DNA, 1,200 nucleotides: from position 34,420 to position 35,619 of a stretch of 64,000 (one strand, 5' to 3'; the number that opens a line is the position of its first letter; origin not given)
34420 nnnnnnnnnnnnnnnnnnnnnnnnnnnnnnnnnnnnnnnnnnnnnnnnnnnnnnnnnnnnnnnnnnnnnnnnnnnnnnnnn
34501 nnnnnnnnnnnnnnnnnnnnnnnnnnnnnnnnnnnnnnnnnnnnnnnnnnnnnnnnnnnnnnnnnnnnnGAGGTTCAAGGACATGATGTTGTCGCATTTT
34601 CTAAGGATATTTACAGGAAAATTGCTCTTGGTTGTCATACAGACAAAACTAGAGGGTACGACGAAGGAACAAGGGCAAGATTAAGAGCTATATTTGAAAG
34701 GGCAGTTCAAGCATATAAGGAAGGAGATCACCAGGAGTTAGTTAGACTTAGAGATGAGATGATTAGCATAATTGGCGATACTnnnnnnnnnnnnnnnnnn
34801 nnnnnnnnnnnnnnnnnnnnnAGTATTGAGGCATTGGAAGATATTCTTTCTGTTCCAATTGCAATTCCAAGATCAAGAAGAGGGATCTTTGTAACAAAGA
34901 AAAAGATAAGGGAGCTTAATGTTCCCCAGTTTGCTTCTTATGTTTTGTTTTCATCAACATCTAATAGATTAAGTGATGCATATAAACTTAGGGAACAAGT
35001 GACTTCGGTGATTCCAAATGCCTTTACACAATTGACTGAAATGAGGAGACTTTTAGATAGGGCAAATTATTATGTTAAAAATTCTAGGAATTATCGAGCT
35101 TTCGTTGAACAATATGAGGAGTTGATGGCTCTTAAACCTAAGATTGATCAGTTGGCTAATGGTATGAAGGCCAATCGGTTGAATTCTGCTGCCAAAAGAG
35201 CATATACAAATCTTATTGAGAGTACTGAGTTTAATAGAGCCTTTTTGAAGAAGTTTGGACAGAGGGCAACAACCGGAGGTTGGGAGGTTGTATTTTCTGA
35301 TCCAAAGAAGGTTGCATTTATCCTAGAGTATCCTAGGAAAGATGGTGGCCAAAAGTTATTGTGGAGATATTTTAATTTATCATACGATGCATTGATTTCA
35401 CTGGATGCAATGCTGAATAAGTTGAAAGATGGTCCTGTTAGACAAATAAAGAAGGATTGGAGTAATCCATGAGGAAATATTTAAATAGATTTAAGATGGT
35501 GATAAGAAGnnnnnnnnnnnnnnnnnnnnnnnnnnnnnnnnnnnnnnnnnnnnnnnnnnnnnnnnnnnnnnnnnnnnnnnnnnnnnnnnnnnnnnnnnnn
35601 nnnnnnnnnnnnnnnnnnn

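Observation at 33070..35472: Membrane-anchored protein with 20 uninterrupted collagen-like G-X-Y triplets inside a type IV pilus-like locus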

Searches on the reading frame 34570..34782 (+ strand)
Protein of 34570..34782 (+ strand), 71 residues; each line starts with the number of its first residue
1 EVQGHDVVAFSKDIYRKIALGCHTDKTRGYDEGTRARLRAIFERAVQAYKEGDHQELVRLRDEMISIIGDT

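Call 56: search_solved_structures(query=A2, max_evalue=10, show_alignments=3)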
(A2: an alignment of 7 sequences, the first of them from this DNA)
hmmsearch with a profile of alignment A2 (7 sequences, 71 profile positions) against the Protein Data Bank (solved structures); distinct sequences matched with E-value up to 10: 51.
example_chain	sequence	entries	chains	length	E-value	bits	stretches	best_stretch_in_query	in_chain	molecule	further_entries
7ue2_A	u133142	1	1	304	1.9e-13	53.3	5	32-61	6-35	RPB_PLP3_R6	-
8bu0_A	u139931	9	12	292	0.00027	24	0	42-58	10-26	Consensus tetratricopeptide repeat protein | Crystal structure of an 8-repeat consensus TPR superhelix with Zinc. | Monomer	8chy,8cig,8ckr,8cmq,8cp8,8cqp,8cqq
3kd7_A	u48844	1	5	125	0.00048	23.2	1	40-58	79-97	CTPR390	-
7jzm_A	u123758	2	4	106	0.0011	22.1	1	31-67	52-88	LCB3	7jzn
2fo7_A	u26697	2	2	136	0.0014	21.7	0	42-58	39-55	SYNTHETIC CONSENSUS TPR PROTEIN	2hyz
8ch0_A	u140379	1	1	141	0.0031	20.6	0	42-58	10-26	Consensus tetratricopeptide repeat protein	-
2wqh_A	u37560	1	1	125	0.0053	19.9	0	42-59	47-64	CTPR3Y3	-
2ej7_A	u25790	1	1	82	0.0084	19.2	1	10-49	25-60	HCG3 gene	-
29sb_A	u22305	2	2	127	0.017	18.3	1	36-63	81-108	KABLE2.5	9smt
1na0_A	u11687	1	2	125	0.022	17.9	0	42-58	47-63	designed protein CTPR3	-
2lo1_A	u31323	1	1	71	0.025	17.7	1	7-29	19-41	DnaJ homolog subfamily A member 1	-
2och_A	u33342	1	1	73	0.026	17.7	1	11-27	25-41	Hypothetical protein dnj-12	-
2m6y_A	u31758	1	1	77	0.031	17.4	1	7-29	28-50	DnaJ homolog subfamily A member 1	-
5vso_A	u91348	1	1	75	0.035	17.2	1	8-49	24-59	Yeast dnaJ protein 1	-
5tgw_A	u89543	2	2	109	0.036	17.2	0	38-66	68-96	PS1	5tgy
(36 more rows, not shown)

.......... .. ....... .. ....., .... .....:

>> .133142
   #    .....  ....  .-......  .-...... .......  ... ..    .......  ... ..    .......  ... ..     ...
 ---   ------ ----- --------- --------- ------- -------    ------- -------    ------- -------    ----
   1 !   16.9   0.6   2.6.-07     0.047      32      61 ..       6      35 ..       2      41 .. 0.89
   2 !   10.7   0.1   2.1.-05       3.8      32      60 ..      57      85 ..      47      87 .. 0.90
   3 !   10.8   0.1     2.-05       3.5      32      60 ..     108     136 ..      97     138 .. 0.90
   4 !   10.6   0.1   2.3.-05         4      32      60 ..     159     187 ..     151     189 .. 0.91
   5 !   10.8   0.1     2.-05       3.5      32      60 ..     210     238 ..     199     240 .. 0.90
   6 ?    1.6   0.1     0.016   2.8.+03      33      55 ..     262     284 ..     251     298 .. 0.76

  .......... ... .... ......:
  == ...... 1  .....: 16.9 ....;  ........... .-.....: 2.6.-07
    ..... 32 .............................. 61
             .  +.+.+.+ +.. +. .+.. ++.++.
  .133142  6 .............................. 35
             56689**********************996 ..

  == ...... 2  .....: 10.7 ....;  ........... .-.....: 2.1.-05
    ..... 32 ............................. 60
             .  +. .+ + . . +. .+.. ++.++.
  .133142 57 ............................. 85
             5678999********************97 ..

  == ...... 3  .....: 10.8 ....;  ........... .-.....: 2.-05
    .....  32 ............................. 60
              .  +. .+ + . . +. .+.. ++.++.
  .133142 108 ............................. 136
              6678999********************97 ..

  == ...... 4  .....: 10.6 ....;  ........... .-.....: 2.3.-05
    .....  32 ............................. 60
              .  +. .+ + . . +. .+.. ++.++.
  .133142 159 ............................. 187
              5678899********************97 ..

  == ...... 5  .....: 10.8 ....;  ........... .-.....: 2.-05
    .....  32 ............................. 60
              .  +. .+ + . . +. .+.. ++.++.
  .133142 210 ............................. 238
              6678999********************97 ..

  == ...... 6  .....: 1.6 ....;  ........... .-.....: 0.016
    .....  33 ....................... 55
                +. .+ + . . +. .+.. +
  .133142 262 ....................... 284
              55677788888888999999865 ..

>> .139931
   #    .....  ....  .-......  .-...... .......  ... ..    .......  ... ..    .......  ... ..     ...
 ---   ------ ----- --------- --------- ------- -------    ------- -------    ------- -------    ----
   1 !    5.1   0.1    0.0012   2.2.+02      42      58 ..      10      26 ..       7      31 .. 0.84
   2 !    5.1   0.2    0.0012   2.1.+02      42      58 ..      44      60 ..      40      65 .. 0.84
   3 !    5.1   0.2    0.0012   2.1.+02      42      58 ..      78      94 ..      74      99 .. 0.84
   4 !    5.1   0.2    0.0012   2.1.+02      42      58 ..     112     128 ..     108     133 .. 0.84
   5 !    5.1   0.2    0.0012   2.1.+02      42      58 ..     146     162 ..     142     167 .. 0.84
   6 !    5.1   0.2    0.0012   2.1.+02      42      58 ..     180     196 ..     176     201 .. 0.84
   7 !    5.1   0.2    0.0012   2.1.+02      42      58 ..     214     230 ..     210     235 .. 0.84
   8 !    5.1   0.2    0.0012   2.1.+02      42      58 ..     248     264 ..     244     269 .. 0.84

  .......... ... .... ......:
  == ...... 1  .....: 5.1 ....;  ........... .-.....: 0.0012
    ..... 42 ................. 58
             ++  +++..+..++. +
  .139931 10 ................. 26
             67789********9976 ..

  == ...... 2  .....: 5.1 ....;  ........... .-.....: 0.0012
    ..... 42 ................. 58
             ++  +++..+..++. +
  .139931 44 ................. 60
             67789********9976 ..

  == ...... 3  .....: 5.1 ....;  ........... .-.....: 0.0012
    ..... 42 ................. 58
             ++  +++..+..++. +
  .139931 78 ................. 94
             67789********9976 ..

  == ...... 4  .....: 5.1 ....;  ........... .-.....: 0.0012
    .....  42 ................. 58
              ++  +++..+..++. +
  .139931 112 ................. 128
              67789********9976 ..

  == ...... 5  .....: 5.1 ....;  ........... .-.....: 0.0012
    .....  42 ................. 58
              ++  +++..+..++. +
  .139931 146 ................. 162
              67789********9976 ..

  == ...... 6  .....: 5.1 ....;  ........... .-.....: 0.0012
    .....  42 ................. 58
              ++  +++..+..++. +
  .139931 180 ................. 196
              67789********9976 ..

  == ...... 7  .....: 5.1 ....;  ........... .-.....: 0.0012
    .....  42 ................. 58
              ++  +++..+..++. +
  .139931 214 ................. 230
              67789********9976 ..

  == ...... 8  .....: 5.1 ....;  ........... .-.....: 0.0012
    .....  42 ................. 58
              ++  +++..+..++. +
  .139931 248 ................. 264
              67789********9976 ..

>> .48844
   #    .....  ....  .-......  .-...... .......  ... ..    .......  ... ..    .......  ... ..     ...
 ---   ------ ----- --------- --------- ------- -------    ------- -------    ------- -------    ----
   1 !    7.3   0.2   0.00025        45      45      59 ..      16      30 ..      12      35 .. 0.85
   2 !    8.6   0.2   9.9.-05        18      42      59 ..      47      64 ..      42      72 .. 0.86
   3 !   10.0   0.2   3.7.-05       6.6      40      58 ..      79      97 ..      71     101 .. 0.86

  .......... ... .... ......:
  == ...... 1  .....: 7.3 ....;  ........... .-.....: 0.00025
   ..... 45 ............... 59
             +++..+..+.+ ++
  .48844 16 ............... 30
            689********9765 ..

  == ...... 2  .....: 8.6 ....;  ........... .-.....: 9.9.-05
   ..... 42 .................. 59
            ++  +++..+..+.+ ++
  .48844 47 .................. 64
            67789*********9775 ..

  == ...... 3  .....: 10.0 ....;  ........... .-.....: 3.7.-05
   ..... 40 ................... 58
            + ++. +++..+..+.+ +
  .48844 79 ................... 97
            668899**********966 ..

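Call 67: predict_structure(alignment_id=A2)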
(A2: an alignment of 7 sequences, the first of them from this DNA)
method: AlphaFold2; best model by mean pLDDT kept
length: 71 residues; sequences in the alignment: 7
mean_pLDDT: 86.4   pTM: 0.74
mean pLDDT of the five models: 86.4, 86.3, 86.3, 85.5, 85.4
residues with pLDDT >= 90: 38; 70-90: 26; 50-70: 4; < 50: 3
segments of 3 or more residues with pLDDT < 50: 1-3
pLDDT, mean of each block of 10 residues (from residue 1): 65 92 84 91 94 93 89 56
secondary structure, 60 per line:
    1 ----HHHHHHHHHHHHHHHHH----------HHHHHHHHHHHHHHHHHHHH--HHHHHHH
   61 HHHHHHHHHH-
elements in order: H5-21 H32-51 H54-70

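Call 70: fold_search(model_id=the predicted structure, library=pdb)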
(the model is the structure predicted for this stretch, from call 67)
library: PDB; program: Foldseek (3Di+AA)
matches with E <= 10: 95; with E <= 0.001: 0
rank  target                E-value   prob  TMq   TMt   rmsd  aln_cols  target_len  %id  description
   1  9lp2_C                1.4e-01  1.00  0.77  0.87   1.2        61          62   21  Crystal structure of de novo designed amantadine induced heterodimer dAID23.4 (released 2025-12-17)
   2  2win_M                2.6e-01  0.98  0.63  0.55   3.3        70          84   13  C3 convertase (C3bBb) stabilized by SCIN (released 2009-06-09)
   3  2qff                  2.7e-01  0.98  0.63  0.61   3.3        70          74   13  Crystal structure of Staphylococcal Complement Inhibitor (released 2007-09-04)
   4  9lns                  4.6e-01  1.00  0.78  0.86   1.3        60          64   18  Crystal structure of de novo designed amantadine induced homotrimer dAIT17 (released 2025-12-17)
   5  4h6h_A                4.6e-01  0.97  0.62  0.57   3.0        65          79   11  Crystal Structure of Staphylococcal Complement Inhibitor SCIN-B(4-85) (released 2012-12-19)
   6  9lp2_H                5.1e-01  0.97  0.56  0.66   4.6        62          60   22  Crystal structure of de novo designed amantadine induced heterodimer dAID23.4 (released 2025-12-17)
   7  4h6h_B                5.1e-01  0.96  0.62  0.57   3.0        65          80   11  Crystal Structure of Staphylococcal Complement Inhibitor SCIN-B(4-85) (released 2012-12-19)
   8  7jzm_A                5.4e-01  1.00  0.76  0.83   1.9        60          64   22  SARS-CoV-2 spike in complex with LCB3 (local refinement of the RBD and LCB3) (released 2020-09-23)
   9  9lp2_F                7.2e-01  1.00  0.73  0.80   1.4        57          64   21  Crystal structure of de novo designed amantadine induced heterodimer dAID23.4 (released 2025-12-17)
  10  9dn6_A                9.6e-01  0.93  0.65  0.38   2.7        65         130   14  Insulin receptor bound with de novo designed agonist called "RF-405". (released 2025-10-01)
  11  7sh3_A                1.0e+00  0.98  0.72  0.80   2.1        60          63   18  Crystal Structure of a VirB8-like Protein of Type IV Secretion System from Rickettsia typhi in Complex with a Syntheti (released 2021-10-20)
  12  3t47_B                1.1e+00  0.97  0.74  0.75   1.9        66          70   12  Crystal Structure of truncated form of Staphylococcal Complement Inhibitor D (SCIN-D) at 1.3 Angstrom (released 2011-11-23)
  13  3t49_A                1.1e+00  0.90  0.62  0.63   2.9        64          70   11  Crystal structure of truncated form of Staphylococcal Complement Inhibitor B (SCIN-B) at 1.5 Angstrom (released 2011-11-23)
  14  9jm3_B                1.3e+00  0.69  0.52  0.54   6.7        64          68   14  Crystal structure of de novo designed light-responsive oligomer C2-35 (LRO-C2-35) at basic pH (pH 8.5) (released 2025-08-27)
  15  6gow_E                1.3e+00  0.20  0.36  0.24  15.4       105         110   14  Crystal structure of the flagellin-FliS complex from Bacillus subtilis crystallized in spacegroup P22121 (released 2018-08-29)
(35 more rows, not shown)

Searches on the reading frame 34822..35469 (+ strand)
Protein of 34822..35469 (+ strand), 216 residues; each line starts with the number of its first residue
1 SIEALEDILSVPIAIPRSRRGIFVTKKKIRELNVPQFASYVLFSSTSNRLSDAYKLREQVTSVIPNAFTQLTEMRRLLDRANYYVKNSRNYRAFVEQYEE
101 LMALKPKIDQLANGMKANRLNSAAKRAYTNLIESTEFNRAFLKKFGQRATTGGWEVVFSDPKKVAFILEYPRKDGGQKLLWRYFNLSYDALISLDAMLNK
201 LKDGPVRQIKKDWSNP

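Call 87: find_homologous_proteins(query=window:34822-35469:+, max_evalue=0.001)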
Query window:34822-35469:+: 124 candidates shared short words with the query, none scored E <= 0.001.
